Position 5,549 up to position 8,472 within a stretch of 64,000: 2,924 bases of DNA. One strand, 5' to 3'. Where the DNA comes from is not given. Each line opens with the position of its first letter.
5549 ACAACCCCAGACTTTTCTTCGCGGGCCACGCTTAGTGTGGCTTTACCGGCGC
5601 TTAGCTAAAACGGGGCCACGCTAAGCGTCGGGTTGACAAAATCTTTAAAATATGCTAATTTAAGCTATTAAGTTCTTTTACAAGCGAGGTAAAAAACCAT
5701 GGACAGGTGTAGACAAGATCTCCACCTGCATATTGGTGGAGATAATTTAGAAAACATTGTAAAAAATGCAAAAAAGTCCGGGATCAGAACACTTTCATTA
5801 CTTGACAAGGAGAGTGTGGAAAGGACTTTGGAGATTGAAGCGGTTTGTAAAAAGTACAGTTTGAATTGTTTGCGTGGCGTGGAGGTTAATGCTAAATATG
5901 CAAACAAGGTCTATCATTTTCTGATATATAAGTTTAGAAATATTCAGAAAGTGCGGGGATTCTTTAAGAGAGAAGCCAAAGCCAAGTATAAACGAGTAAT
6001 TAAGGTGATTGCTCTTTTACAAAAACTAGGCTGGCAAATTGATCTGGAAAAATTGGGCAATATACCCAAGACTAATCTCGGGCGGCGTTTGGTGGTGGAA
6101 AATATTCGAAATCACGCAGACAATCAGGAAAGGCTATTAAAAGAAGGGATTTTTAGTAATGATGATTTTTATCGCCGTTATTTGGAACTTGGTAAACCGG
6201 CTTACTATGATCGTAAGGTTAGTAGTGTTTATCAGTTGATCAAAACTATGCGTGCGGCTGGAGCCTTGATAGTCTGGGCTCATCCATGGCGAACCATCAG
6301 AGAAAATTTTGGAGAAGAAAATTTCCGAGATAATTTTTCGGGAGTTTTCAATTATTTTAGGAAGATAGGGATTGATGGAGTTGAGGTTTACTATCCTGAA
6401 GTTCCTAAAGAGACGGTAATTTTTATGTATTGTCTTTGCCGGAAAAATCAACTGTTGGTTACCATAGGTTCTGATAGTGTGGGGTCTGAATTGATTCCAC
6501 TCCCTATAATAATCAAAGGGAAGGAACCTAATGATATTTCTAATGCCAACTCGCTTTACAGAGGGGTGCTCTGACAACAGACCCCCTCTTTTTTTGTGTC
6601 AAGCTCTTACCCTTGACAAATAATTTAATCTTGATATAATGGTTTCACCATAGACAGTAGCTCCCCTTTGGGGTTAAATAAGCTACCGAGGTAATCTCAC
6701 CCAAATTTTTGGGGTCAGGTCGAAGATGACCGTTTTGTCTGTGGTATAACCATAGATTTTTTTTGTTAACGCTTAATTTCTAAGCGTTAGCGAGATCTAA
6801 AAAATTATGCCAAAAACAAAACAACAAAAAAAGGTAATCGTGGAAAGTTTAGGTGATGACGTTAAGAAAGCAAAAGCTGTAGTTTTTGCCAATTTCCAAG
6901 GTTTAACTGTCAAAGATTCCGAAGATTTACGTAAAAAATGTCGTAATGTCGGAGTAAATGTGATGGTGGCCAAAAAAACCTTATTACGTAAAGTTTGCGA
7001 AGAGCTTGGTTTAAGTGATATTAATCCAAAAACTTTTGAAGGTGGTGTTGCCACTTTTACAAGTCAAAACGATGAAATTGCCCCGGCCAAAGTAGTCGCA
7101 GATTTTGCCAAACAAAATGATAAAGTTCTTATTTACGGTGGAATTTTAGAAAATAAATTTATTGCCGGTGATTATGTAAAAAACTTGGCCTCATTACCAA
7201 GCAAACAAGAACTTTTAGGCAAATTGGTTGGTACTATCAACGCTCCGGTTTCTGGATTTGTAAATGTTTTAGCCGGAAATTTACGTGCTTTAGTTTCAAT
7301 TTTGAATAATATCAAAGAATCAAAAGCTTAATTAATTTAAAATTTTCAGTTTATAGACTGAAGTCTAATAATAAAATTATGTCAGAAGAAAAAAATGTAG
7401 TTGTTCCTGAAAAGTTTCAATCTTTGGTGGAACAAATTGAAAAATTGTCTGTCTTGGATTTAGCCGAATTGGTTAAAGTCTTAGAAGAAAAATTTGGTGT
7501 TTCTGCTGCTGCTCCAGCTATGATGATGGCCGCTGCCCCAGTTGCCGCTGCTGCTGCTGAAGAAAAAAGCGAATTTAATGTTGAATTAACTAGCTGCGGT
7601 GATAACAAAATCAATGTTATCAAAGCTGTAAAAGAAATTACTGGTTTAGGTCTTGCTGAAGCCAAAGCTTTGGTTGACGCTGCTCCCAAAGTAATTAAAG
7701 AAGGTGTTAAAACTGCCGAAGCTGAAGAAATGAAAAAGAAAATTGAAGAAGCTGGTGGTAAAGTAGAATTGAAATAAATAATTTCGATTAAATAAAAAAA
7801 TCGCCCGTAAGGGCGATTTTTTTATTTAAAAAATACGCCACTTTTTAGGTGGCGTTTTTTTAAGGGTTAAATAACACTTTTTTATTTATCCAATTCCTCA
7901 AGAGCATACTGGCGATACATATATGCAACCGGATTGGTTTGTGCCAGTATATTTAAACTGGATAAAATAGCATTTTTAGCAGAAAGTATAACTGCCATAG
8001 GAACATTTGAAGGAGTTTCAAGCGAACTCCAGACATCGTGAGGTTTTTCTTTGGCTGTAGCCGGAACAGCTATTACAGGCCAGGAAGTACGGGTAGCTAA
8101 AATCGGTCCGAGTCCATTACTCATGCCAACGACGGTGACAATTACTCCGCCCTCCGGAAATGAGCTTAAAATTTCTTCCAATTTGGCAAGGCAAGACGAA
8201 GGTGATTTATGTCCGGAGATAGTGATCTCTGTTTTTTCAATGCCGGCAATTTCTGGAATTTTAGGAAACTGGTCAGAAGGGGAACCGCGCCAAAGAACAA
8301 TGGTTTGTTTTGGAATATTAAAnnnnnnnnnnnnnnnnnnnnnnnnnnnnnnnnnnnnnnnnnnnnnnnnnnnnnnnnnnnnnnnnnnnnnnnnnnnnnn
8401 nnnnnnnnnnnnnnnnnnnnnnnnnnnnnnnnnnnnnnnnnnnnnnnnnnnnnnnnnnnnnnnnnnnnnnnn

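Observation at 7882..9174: Animal-PAICS-like PurC-PurE fusion in a purH-purB-purCE cluster without purK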

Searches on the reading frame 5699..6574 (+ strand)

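Call 68: search_protein_families(library=pfam, proteins=[window:5699-6574:+], max_evalue=0.001)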
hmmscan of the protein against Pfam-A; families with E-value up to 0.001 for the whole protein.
window:5699-6574:+ (291 aa): 1 family
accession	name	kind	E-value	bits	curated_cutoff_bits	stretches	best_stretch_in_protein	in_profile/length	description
PF02811.25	PHP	-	0.0002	22.1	26.4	1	11-102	11-90/164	PHP domain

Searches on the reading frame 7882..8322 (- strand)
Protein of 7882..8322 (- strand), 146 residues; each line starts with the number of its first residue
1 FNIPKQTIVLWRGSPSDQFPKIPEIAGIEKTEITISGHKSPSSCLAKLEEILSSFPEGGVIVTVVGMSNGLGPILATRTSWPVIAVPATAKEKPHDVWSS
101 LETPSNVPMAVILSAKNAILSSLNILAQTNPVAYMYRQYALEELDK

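Call 19: search_solved_structures(query=window:7882-8322:-, max_evalue=1, show_alignments=5)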
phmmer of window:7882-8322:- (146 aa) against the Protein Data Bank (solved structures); distinct sequences matched with E-value up to 1: 31.
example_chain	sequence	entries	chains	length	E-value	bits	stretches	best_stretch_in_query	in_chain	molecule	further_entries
4ja0_A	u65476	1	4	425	6.3e-13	52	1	7-127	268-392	Phosphoribosylaminoimidazole carboxylase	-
2h31_A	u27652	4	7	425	1.3e-10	44.5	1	34-131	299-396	Multifunctional protein ADE2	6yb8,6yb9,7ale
2ywx_A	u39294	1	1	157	1.9e-06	31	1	27-129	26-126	Phosphoribosylaminoimidazole carboxylase catalytic subunit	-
3rg8_A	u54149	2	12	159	2.5e-05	27.4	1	25-127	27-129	Phosphoribosylaminoimidazole carboxylase, PurE protein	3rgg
5c5d_A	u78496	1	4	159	6.8e-05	25.9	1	26-127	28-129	phosphoribosylaminoimidazole carboxylase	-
1o4v_A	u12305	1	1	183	0.00041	23.4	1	18-131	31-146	phosphoribosylaminoimidazole mutase PurE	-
2fw8_A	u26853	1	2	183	0.00095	22.2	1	32-132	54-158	N5-carboxyaminoimidazole ribonucleotide mutase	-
2fwa_A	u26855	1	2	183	0.0049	19.9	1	33-133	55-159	N5-carboxyaminoimidazole ribonucleotide mutase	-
3opq_A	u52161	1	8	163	0.0051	19.9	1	34-130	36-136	Phosphoribosylaminoimidazole carboxylase,catalytic subunit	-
3oow_A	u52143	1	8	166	0.0055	19.8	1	34-130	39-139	Phosphoribosylaminoimidazole carboxylase,catalytic subunit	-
4ycc_A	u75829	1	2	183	0.0069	19.4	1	33-133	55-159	N5-carboxyaminoimidazole ribonucleotide mutase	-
1u11_A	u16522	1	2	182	0.008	19.2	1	33-133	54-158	PurE (N5-carboxyaminoimidazole Ribonucleotide Mutase)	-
4ycj_A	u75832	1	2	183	0.0082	19.2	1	33-133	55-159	N5-carboxyaminoimidazole ribonucleotide mutase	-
2fw1_A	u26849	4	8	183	0.0083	19.2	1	33-133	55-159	N5-carboxyaminoimidazole ribonucleotide mutase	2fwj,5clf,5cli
4ycd_A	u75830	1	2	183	0.0085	19.2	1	33-133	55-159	N5-carboxyaminoimidazole ribonucleotide mutase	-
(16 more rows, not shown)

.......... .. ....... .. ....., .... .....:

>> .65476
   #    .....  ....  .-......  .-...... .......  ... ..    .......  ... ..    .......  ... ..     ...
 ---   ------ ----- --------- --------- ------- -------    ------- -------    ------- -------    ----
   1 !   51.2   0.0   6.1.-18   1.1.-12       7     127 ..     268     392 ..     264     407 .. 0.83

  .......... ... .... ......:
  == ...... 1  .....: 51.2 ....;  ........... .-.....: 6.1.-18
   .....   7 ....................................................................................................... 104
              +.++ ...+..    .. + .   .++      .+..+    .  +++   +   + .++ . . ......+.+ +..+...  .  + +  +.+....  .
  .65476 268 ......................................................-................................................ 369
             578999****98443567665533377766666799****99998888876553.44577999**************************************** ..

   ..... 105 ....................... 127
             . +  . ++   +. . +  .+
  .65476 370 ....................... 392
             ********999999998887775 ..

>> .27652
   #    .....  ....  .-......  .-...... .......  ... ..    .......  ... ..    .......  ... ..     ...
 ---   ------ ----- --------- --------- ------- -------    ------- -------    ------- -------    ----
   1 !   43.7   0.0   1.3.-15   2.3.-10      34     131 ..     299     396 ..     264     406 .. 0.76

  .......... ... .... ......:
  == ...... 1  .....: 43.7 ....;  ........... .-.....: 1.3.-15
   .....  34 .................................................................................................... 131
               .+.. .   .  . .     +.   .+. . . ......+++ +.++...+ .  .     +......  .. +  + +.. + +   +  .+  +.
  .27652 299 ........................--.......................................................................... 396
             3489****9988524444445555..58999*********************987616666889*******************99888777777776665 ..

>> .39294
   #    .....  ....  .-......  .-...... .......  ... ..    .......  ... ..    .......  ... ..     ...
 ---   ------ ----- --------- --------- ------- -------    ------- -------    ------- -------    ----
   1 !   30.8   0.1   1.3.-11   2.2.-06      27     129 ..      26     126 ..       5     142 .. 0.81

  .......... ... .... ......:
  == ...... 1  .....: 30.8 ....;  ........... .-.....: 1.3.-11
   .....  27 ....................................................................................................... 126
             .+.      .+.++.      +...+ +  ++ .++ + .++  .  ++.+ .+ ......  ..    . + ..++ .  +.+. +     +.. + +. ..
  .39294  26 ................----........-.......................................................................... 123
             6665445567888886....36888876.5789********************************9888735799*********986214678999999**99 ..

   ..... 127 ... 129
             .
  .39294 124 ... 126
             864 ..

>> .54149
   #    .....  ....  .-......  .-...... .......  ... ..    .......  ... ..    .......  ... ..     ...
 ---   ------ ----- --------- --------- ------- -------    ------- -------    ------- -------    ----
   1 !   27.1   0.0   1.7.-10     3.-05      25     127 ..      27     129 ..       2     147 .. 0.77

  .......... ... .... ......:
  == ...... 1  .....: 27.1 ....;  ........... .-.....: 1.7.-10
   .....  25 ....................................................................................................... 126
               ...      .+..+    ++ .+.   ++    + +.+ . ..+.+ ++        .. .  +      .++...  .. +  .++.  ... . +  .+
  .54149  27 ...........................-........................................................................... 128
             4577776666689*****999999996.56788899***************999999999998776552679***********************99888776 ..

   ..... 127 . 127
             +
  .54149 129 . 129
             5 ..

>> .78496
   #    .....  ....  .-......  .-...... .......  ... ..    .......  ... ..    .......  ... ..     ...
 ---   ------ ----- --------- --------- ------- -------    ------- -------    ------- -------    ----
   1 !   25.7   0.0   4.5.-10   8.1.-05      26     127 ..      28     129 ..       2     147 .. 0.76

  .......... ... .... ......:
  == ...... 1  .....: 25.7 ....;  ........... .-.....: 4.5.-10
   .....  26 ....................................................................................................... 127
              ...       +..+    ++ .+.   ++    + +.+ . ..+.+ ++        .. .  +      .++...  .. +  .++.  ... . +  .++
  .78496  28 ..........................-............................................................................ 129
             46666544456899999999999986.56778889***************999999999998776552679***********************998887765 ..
